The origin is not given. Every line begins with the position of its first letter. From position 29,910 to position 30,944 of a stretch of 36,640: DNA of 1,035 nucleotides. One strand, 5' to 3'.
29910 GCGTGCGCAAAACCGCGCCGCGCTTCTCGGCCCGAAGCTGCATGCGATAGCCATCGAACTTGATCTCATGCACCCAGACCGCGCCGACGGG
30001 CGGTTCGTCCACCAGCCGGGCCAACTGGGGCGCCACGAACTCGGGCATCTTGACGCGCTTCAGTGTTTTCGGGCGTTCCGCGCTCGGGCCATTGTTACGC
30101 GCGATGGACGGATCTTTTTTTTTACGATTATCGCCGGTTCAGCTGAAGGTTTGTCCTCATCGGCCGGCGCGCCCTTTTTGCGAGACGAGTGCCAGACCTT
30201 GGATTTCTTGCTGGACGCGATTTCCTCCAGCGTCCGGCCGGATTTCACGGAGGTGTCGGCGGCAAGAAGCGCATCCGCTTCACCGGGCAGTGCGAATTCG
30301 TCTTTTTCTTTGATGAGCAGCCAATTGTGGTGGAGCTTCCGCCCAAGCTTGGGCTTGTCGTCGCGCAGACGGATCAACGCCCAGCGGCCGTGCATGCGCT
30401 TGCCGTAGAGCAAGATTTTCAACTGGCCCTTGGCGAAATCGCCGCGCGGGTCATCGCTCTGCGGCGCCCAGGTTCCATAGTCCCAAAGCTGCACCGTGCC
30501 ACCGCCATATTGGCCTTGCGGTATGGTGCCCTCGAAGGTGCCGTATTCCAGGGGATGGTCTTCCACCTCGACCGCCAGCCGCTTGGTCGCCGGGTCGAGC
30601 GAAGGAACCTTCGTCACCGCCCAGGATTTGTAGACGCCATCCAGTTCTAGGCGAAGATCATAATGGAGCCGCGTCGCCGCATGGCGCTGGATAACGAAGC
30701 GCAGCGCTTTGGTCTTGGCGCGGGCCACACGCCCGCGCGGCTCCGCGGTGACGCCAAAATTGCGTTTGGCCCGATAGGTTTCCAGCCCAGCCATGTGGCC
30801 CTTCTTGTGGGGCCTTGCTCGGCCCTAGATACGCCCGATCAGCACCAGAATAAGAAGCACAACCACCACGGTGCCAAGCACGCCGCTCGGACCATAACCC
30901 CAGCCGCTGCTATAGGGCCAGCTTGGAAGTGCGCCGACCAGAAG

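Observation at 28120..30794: LigD is split into PE and Lig-Pol ORFs exactly at an A9 tract carrying the dnaX-type slippery heptamer A_AAA_AAG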

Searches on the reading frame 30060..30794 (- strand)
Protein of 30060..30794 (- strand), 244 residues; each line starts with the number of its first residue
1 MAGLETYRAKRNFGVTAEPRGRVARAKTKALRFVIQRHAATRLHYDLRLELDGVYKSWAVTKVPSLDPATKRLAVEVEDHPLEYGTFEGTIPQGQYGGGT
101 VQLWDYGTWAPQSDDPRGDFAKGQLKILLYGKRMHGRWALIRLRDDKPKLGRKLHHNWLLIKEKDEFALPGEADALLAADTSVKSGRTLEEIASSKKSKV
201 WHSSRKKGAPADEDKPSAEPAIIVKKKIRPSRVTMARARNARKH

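Call 3: search_protein_families(library=pfam, proteins=[window:30060-30794:-])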
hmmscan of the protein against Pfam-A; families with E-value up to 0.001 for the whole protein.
window:30060-30794:- (244 aa): 1 family
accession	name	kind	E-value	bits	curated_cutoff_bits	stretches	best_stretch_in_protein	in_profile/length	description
PF13298.12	LigD_N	-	1.3e-42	144.7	31.1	1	36-142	1-107/107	DNA Ligase D 3'-phosphoesterase domain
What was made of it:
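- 30060..30794 (-): Zero-frame ORF: LigD 3'-phosphoesterase (PE) domain, linker and a 17-aa out-of-frame tail (244 aa). This is the product of standard decoding. Pfam LigD_N at E=1.3e-42, residues 36-142 (call 3).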

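Call 5: find_homologous_proteins(query=window:30060-30794:-, max_evalue=1e-20)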
Query window:30060-30794:- (244 aa): 7990 proteins with E <= 1e-20 among 8000 candidates; the best 120 are listed.
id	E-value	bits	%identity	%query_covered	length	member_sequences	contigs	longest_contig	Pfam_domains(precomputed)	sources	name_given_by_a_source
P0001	8.1e-157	537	98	100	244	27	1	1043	PF13298.13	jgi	-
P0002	5.9e-151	518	95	100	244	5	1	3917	PF13298.13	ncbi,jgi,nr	ncbi:MAG: bifunctional non-ous end joining protein LigD [Alphaproteobacteria bacterium]|jgi:bifuncti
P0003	2.7e-148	510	94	100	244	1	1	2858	PF13298.13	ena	-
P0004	1.6e-141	487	90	100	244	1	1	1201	PF13298.13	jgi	jgi:bifunctional non-homologous end joining protein LigD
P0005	2.2e-141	487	91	100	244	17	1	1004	PF13298.13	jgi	-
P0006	2.3e-141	487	90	100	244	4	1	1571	PF13298.13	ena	-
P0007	1.6e-140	484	89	100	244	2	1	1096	PF13298.13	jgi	-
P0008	1.5e-137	474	90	95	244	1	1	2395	PF13298.13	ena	-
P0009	2.9e-137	473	88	100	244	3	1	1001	PF13298.13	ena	-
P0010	4.1e-135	466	87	95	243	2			PF13298.13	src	-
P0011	7.7e-134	462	89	95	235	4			PF13298.13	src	-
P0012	2.0e-133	461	88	94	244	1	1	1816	PF13298.13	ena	-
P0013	8.2e-133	459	85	100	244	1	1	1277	PF13298.13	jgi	jgi:bifunctional non-homologous end joining protein LigD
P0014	1.2e-132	458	85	100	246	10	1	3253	PF13298.13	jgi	jgi:bifunctional non-homologous end joining protein LigD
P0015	2.1e-132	458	85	100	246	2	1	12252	PF13298.13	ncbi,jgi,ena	-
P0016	1.5e-130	451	84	100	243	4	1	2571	PF13298.13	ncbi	-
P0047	7.0e-107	374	77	93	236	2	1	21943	PF13298.13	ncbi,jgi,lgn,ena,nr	ncbi:MAG TPA: DNA polymerase ligase N-terminal domain-containing protein [Micropepsaceae bacterium]|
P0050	2.1e-106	372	73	95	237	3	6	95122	PF13298.13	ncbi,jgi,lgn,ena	-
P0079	3.8e-102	358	72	94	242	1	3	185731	PF13298.13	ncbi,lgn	-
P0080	5.3e-102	358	69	99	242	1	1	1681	PF13298.13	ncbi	-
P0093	2.2e-100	353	76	84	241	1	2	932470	PF13298.13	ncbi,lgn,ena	-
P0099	1.4e-99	350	72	94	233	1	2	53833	PF13298.13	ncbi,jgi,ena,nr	ncbi:MAG TPA: DNA polymerase ligase N-terminal domain-containing protein [Rhizomicrobium sp.]|nr:DNA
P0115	1.4e-97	344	72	84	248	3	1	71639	PF13298.13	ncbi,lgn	-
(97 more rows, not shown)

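Call 12: find_related_loci(query=window:30060-30794:-, collection=metagenome_contigs, flank=3000)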
Query window:30060-30794:- (244 aa) in metagenome_contigs; peptide patterns used: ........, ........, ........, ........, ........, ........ (x = any residue, [..] = any of these).
357 stretches matched a pattern; 232 encode a relative of the query (tblastn E <= 1e-3); the best 80 are kept; 80 distinct loci.
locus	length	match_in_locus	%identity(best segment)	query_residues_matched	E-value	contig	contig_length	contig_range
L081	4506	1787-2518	90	1-244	4e-148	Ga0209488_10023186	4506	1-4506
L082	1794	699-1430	90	1-244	4e-157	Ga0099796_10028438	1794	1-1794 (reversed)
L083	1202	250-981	90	1-244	6e-160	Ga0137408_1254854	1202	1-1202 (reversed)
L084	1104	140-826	90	1-229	1e-150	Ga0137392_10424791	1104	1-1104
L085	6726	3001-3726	85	1-243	6e-137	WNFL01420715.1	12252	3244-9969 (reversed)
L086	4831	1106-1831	86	1-243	1e-136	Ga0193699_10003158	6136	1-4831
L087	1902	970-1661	91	1-231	1e-137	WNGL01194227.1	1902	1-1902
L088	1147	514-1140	87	1-209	1e-133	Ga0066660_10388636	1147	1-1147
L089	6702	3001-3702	76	1-234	3e-115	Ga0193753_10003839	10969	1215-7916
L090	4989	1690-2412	77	1-242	1e-114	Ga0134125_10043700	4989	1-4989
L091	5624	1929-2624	73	1-232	2e-109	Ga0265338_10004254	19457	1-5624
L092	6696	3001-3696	73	1-232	2e-109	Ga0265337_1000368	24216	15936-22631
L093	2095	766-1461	72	1-232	4e-115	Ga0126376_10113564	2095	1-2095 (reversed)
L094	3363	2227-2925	71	1-237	3e-109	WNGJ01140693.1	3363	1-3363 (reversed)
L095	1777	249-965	69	1-243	2e-113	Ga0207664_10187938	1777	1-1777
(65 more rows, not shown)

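Call 29: find_encoding_contigs(protein=P0093, flank=4000, max_places=4)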
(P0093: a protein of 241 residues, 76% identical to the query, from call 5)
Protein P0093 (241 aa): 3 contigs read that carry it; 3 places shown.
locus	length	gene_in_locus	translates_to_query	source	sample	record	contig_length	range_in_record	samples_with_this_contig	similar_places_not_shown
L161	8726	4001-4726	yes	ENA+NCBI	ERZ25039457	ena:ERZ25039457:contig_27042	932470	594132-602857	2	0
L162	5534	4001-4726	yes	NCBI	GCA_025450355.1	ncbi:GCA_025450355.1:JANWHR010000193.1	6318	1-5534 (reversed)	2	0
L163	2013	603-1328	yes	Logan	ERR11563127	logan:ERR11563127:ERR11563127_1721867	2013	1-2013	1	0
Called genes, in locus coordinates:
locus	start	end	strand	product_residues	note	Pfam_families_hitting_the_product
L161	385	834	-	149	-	-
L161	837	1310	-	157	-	PF00753:Lactamase_B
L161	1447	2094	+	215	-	PF02771:Acyl-CoA_dh_N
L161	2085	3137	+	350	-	PF00441:Acyl-CoA_dh_1, PF09317:ACDH_C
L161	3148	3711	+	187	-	PF09317:ACDH_C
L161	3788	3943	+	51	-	-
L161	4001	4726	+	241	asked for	PF13298:LigD_N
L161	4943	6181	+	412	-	PF01068:DNA_ligase_A_M, PF04679:DNA_ligase_A_C, PF21686:LigD_Prim-Pol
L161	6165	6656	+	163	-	PF21686:LigD_Prim-Pol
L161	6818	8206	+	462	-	PF13195:DUF4011, PF13086:AAA_11, PF13604:AAA_30 (weak), PF13245:AAA_19 (weak)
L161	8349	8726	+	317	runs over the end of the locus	-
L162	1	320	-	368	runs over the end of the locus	?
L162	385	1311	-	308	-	PF00753:Lactamase_B, PF12706:Lactamase_B_2 (weak)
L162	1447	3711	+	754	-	PF02771:Acyl-CoA_dh_N, PF02770:Acyl-CoA_dh_M, PF00441:Acyl-CoA_dh_1, PF09317:ACDH_C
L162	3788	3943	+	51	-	PF11752:DUF3309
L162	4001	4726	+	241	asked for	PF13298:LigD_N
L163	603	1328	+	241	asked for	PF13298:LigD_N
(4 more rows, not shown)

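Call 30: find_encoding_contigs(protein=P0079, flank=4000, max_places=4)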
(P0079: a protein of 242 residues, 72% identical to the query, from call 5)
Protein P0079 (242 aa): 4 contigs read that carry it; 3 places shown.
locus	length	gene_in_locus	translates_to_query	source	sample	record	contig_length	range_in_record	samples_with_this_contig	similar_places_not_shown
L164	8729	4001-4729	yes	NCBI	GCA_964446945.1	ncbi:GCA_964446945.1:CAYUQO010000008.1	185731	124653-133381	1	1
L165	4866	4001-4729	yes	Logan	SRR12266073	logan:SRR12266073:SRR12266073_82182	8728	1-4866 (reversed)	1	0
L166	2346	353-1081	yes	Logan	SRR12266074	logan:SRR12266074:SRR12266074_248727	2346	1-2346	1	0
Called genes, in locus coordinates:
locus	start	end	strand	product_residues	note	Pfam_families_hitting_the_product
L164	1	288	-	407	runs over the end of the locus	PF00657:Lipase_GDSL, PF13472:Lipase_GDSL_2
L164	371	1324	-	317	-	PF00753:Lactamase_B, PF12706:Lactamase_B_2 (faint)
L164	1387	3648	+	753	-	PF02771:Acyl-CoA_dh_N, PF02770:Acyl-CoA_dh_M, PF00441:Acyl-CoA_dh_1, PF09317:ACDH_C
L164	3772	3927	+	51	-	PF11752:DUF3309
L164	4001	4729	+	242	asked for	PF13298:LigD_N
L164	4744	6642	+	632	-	PF01068:DNA_ligase_A_M, PF04679:DNA_ligase_A_C, PF21686:LigD_Prim-Pol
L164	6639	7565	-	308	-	PF02735:Ku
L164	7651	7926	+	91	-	-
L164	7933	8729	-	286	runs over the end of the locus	PF00106:adh_short, PF08659:KR, PF23441:SDR (weak), PF13561:adh_short_C2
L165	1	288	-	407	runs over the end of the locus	PF00657:Lipase_GDSL, PF13472:Lipase_GDSL_2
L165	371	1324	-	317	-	PF00753:Lactamase_B, PF12706:Lactamase_B_2 (faint)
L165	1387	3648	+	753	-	PF02771:Acyl-CoA_dh_N, PF02770:Acyl-CoA_dh_M, PF00441:Acyl-CoA_dh_1, PF09317:ACDH_C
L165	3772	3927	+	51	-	PF11752:DUF3309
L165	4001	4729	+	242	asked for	PF13298:LigD_N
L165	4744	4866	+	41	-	?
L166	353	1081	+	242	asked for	PF13298:LigD_N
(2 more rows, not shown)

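Call 40: search_protein_representatives(protein=window:30060-30794:-)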
Query: 244 residues. Proteins with E-value up to 0.001 (for the whole library): 10254; up to 1e-10: 6768; up to 1e-30: 2270. The best 150 are listed.
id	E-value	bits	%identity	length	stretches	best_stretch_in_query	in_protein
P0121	3.1e-87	308.0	68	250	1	1-237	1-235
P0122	6.3e-85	300.4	59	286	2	32-196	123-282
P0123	1.1e-73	263.6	58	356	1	3-229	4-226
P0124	4.0e-73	261.7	57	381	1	4-242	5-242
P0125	1.5e-72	259.8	61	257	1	2-195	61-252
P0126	2.6e-71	255.8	61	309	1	3-212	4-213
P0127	1.0e-70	253.9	63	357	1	4-200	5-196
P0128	4.0e-70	251.9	59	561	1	4-240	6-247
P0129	1.7e-69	249.9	60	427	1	4-212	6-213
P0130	4.3e-68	245.3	58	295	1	2-227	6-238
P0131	6.8e-68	244.6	62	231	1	17-230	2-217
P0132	1.0e-67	244.1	60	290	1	2-207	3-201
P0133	1.2e-67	243.8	62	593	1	3-210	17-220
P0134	2.4e-67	242.9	60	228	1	1-215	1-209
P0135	3.7e-67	242.2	61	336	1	4-199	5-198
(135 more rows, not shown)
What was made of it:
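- Tried and rejected: The split clade collapses into very few representatives and many hits are fragments, so it says little about breadth (call 40).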

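Call 41: find_encoding_contigs(protein=window:30060-30794:-, flank=3000, max_places=6)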
Protein window:30060-30794:- (244 aa): 1 contig read that carries it; 1 place shown.
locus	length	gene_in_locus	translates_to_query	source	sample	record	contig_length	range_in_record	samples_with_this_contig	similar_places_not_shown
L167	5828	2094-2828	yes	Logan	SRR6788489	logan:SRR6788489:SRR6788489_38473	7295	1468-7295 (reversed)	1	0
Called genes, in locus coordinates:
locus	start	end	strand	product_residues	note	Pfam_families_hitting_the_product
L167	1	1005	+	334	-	?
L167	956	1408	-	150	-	PF08818:DUF1801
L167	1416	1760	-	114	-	PF06689:zf-C4_ClpX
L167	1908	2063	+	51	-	PF11752:DUF3309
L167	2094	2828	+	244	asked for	PF13298:LigD_N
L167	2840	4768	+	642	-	PF01068:DNA_ligase_A_M, PF04679:DNA_ligase_A_C, PF21686:LigD_Prim-Pol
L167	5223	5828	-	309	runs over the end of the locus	PF02735:Ku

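Call 44: list_cluster_members(proteins=[P0002, P0015, P0016, P0047, P0050, P0079, P0093, P0099, P0115, P0080])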
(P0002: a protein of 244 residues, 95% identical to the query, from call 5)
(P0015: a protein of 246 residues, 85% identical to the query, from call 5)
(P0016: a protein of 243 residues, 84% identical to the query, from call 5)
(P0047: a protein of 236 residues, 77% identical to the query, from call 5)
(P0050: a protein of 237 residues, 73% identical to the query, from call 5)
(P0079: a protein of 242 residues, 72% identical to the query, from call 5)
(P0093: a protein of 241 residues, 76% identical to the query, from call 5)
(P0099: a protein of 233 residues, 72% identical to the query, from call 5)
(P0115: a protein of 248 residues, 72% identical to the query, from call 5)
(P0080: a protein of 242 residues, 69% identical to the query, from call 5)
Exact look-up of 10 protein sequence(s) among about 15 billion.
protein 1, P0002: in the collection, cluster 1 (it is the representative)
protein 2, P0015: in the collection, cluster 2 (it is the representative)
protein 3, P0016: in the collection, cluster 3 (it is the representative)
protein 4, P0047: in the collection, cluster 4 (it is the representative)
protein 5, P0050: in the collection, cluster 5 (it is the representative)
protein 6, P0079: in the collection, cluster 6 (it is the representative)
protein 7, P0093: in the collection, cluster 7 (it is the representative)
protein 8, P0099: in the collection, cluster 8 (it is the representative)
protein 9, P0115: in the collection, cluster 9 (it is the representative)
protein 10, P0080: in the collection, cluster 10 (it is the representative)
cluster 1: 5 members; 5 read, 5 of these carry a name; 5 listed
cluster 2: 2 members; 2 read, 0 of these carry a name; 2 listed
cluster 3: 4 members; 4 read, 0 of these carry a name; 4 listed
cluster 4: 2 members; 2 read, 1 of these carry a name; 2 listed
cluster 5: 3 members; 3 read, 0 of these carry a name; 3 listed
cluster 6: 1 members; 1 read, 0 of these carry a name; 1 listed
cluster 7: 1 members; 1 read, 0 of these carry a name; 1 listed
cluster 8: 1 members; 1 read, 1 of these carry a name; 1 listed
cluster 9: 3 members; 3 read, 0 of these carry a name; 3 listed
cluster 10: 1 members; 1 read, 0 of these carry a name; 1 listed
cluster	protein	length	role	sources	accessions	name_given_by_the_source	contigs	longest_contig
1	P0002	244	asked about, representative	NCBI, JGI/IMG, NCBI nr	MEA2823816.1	MAG: bifunctional non-ous end joining protein LigD [Alphaproteobacteria bacterium] | bifunctional non-homologous end joining protein LigD | bifunctional non-ous end joining protein LigD [Alphaproteobacteria bacterium]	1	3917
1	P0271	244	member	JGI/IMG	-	bifunctional non-homologous end joining protein LigD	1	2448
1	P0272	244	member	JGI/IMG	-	bifunctional non-homologous end joining protein LigD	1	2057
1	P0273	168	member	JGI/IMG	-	bifunctional non-homologous end joining protein LigD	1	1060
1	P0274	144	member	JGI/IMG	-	bifunctional non-homologous end joining protein LigD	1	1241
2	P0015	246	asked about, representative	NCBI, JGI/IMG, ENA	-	-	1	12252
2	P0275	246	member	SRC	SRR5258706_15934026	-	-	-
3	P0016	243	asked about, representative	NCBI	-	-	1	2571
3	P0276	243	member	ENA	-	-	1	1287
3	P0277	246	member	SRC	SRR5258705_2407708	-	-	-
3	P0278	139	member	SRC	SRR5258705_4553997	-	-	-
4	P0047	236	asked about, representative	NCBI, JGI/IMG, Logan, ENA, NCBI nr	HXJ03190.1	MAG TPA: DNA polymerase ligase N-terminal domain-containing protein [Micropepsaceae ... | DNA polymerase ligase N-terminal domain-containing protein [Micropepsaceae bacterium]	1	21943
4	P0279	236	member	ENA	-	-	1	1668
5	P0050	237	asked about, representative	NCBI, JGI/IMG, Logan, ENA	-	-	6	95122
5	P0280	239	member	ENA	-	-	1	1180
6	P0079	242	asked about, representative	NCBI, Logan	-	-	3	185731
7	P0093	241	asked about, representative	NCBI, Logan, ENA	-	-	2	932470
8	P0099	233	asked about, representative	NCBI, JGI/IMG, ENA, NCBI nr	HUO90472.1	MAG TPA: DNA polymerase ligase N-terminal domain-containing protein [Rhizomicrobium sp.] | DNA polymerase ligase N-terminal domain-containing protein [Rhizomicrobium sp.]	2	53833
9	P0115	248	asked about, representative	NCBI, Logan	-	-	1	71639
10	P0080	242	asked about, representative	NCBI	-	-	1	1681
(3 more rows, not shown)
